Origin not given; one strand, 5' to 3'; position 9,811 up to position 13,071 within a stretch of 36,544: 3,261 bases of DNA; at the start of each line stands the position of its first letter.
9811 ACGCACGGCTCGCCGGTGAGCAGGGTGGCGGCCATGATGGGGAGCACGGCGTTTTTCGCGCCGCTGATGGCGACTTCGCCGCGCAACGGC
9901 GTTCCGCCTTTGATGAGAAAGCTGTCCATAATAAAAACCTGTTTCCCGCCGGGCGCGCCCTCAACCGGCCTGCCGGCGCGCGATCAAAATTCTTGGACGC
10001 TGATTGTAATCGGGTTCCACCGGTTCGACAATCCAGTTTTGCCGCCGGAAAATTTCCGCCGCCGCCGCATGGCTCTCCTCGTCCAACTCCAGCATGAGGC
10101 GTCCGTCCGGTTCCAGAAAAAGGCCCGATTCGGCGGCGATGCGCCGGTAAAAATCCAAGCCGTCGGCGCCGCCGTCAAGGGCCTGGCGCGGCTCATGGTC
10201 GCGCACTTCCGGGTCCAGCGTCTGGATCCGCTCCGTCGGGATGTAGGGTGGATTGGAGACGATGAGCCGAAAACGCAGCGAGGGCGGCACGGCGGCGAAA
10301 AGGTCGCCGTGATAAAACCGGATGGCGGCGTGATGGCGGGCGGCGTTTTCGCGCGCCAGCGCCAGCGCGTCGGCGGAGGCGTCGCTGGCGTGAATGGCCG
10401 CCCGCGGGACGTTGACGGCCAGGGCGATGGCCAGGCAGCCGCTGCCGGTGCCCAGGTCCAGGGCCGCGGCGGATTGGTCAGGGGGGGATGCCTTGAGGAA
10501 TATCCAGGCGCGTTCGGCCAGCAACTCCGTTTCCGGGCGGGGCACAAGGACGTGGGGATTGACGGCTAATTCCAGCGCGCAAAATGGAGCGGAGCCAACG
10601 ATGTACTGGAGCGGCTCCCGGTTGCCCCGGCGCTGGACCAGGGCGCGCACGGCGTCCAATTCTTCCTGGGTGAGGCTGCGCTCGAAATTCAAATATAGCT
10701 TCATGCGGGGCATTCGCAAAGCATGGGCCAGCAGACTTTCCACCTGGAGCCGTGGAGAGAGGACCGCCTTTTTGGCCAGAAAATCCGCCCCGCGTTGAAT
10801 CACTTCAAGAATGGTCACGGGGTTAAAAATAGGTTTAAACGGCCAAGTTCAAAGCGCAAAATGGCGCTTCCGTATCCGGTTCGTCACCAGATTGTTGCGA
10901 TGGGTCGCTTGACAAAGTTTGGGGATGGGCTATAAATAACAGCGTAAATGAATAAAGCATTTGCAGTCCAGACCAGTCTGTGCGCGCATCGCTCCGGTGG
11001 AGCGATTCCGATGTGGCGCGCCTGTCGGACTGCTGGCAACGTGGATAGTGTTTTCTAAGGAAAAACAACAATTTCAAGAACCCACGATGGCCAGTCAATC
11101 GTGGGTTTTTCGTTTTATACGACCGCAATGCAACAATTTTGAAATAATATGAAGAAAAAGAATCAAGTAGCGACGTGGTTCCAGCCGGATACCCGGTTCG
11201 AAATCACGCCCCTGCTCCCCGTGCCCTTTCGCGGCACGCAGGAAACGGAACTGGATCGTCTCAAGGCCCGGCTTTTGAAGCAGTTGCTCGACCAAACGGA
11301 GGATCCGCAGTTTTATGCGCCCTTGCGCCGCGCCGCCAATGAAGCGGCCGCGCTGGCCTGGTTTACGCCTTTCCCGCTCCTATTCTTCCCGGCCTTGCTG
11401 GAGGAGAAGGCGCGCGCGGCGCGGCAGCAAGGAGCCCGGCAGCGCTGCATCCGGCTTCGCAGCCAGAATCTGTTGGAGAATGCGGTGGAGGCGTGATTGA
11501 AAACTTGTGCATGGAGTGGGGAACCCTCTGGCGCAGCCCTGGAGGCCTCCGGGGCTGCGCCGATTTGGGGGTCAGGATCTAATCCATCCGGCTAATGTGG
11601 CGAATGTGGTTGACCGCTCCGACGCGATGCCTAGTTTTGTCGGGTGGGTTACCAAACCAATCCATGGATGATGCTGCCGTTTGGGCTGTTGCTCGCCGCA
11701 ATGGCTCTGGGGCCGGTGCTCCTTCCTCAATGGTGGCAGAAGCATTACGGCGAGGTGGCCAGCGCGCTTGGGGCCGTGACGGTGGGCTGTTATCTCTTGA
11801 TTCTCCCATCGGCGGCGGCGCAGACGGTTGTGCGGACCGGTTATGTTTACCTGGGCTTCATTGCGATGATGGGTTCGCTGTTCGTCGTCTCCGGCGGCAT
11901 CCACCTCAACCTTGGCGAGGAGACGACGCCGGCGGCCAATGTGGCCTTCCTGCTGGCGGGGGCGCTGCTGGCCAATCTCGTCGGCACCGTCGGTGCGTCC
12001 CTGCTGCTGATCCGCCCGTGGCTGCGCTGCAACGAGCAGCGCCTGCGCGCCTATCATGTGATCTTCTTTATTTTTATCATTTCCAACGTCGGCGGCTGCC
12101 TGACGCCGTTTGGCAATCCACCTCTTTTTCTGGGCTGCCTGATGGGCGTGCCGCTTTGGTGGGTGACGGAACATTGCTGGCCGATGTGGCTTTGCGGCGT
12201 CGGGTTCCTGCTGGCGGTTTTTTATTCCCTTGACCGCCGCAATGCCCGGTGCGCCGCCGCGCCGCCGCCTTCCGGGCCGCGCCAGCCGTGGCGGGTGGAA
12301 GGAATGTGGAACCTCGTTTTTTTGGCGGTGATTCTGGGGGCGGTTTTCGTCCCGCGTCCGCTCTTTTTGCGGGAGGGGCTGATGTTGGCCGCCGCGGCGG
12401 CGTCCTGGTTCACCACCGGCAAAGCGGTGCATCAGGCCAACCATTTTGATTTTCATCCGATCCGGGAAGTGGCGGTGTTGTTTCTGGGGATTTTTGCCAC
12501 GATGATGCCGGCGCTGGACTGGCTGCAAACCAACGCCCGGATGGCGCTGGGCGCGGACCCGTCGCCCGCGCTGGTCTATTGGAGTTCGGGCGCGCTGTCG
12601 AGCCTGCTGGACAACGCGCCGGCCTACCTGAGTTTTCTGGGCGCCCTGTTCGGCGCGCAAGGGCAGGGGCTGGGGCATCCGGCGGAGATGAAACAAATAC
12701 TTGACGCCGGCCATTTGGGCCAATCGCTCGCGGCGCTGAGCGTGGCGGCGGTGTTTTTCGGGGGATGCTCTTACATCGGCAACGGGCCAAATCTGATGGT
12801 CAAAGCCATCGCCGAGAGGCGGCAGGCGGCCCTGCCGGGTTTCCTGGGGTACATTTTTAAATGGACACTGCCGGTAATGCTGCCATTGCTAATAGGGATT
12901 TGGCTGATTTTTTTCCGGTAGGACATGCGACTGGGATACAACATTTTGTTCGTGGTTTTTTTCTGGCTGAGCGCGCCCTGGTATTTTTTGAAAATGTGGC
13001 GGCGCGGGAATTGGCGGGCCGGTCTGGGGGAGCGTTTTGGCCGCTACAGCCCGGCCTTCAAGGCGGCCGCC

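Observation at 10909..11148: Consensus-like promoter and intrinsic terminator bracketing an ORF-free structured segment of about 170 nt: candidate sRNA or riboswitch-like leader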

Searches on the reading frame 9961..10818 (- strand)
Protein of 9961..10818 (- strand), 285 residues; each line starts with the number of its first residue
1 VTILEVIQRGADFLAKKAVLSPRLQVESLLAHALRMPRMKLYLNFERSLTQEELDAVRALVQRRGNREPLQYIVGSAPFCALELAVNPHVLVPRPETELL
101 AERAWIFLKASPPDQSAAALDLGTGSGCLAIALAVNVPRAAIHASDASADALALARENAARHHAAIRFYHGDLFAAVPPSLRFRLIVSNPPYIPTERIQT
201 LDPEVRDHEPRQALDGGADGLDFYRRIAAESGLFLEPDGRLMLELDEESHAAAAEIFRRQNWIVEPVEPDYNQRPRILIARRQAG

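Call 8: search_protein_families(library=pfam, proteins=[window:9961-10818:-], max_evalue=0.1)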
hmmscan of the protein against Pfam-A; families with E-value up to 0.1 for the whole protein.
window:9961-10818:- (285 aa): 10 families
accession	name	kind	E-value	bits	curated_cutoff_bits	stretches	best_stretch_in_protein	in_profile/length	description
PF17827.6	PrmC_N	-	9.1e-20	71.4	23.4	1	5-75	1-71/71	PrmC N-terminal domain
PF05175.20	MTS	-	4.9e-16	59.3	23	1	107-193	23-109/170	Methyltransferase small domain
PF13649.12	Methyltransf_25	-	1.4e-10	42.1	27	1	120-199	2-83/97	Methyltransferase domain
PF13847.12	Methyltransf_31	-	2.9e-08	34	27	1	117-189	5-81/145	Methyltransferase domain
PF06325.19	PrmA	-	5.8e-06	26.5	22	1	116-189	162-233/296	Ribosomal protein L11 methyltransferase (PrmA)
PF08242.18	Methyltransf_12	-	2.8e-05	25.2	30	1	120-187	1-70/98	Methyltransferase domain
PF08241.18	Methyltransf_11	-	0.00022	22.3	21.2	1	120-175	1-53/95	Methyltransferase domain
PF13489.12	Methyltransf_23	-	0.0032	17.7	27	1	109-188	15-87/164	Methyltransferase domain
PF01170.24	UPF0020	-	0.0053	16.9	22.3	1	131-192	68-131/197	RMKL-like, methyltransferase domain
PF00891.24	Methyltransf_2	-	0.025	14.4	22.3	1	120-179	67-127/210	O-methyltransferase domain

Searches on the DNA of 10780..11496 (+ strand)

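Call 4: search_rna_families(source=window, start=10780, end=11260, threshold=evalue, max_evalue=10, show_alignments=3)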
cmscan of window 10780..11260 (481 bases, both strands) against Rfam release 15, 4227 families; matches with E-value up to 10: 5.
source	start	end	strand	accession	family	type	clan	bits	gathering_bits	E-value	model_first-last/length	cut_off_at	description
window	10954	11114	+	RF00514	His_leader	Cis-reg; leader;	-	23.1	49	0.14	1-126/126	no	Histidine operon leader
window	11075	11112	+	RF03535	TEG147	Cis-reg;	-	18.5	56.1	0.67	1-60/60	no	Staphylococcus aureus small RNA TEG147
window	11072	11155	-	RF00514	His_leader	Cis-reg; leader;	-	17.6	49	1.8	1-126/126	no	Histidine operon leader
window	11206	11253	-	RF00705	mir-202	Gene; miRNA;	-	16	51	0.86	1-76/76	no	mir-202 microRNA precursor family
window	11059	11111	+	RF02702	AgvB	Gene; sRNA;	-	15.8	56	2.1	1-62/62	no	Anti GcvB sRNA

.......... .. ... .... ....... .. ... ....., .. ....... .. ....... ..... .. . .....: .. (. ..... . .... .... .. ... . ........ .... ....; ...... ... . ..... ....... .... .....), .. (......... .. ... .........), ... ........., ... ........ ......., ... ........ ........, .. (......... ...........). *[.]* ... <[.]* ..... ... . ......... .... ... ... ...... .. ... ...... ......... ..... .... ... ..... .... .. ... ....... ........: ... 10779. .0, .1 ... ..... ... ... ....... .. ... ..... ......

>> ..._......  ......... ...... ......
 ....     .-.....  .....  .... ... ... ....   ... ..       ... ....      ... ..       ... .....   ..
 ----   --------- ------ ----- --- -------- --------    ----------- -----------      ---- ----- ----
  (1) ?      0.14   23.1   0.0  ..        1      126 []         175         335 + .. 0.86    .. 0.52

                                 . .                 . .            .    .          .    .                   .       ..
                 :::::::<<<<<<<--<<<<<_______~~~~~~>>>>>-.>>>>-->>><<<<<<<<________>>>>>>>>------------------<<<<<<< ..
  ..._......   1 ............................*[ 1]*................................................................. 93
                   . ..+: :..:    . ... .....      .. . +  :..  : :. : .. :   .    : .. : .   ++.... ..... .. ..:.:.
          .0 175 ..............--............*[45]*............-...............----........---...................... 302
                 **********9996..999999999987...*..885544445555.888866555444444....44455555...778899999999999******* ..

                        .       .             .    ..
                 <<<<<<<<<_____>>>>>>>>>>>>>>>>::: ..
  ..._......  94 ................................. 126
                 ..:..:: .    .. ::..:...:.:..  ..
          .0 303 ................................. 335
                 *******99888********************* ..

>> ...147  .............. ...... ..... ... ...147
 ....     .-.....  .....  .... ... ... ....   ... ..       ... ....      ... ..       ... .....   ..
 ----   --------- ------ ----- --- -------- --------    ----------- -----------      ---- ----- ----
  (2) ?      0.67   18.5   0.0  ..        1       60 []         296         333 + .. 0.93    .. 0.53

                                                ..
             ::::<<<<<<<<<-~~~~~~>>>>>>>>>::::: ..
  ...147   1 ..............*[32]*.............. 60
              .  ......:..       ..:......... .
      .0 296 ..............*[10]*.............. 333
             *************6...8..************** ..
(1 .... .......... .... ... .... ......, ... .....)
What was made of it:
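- Closest known: Amino-acid operon leader-peptide attenuators of Proteobacteria. Same: His_leader is the best, though sub-threshold, Rfam hit (call 4).
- Checked: The best sub-threshold hit is His_leader, 23.1 bits against a cut-off of 49 (call 4).
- Tried and rejected: A permissive scan of 10780-11260 gave only terminator-driven hits below threshold: His_leader, TEG147 and AgvB (call 4).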

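Call 47: search_rna_families(sources=[L001, L005, L009, L019, L022, L024, L031, L033, L038, L046, L057, L066, L070, L075], threshold=gathering)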
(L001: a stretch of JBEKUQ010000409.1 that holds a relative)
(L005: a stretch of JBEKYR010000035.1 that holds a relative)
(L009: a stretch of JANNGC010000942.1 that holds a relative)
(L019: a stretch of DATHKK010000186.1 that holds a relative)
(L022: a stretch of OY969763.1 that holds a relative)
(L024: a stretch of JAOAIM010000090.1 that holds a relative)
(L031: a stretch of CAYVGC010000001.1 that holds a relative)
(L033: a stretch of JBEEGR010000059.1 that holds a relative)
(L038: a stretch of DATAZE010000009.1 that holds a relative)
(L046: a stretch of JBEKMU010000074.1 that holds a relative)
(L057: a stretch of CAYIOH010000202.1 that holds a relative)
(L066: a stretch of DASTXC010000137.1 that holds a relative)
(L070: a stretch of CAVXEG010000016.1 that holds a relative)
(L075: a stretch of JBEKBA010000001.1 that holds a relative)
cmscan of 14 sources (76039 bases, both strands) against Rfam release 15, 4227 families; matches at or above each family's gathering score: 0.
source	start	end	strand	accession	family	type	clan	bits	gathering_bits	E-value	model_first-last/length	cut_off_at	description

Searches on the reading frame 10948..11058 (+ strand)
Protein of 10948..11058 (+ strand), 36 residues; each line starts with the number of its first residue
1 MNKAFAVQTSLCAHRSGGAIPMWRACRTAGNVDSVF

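Call 8: search_protein_families(library=pfam, proteins=[window:10948-11058:+], max_evalue=0.1)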
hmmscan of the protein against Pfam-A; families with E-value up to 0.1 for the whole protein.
window:10948-11058:+ (36 aa): 0 families

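Call 20: search_protein_families(library=ncbifam, proteins=[window:10948-11058:+], max_evalue=1)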
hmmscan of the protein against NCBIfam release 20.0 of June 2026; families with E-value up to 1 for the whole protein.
window:10948-11058:+ (36 aa): 0 families

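Call 49: search_protein_families(library=padloc, proteins=[window:10948-11058:+], max_evalue=0.1)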
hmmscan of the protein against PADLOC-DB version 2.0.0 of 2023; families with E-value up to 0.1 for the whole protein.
window:10948-11058:+ (36 aa): 0 families
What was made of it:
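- Pfam, NCBIfam and PADLOC give no match (calls 8, 20, 49).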

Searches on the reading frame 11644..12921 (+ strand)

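Call 8: search_protein_families(library=pfam, proteins=[window:11644-12921:+], max_evalue=0.1)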
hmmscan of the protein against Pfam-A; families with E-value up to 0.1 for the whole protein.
window:11644-12921:+ (425 aa): 2 families
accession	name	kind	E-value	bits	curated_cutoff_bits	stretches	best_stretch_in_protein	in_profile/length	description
PF16980.11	CitMHS_2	-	2.8e-122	409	25.7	1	6-424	5-448/448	Putative citrate transport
PF03600.22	CitMHS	-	9.3e-06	25.4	31.9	1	47-342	42-322/336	Citrate transporter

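Call 20: search_protein_families(library=ncbifam, proteins=[window:11644-12921:+], max_evalue=1)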
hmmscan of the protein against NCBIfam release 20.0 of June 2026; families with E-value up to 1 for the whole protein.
window:11644-12921:+ (425 aa): 0 families
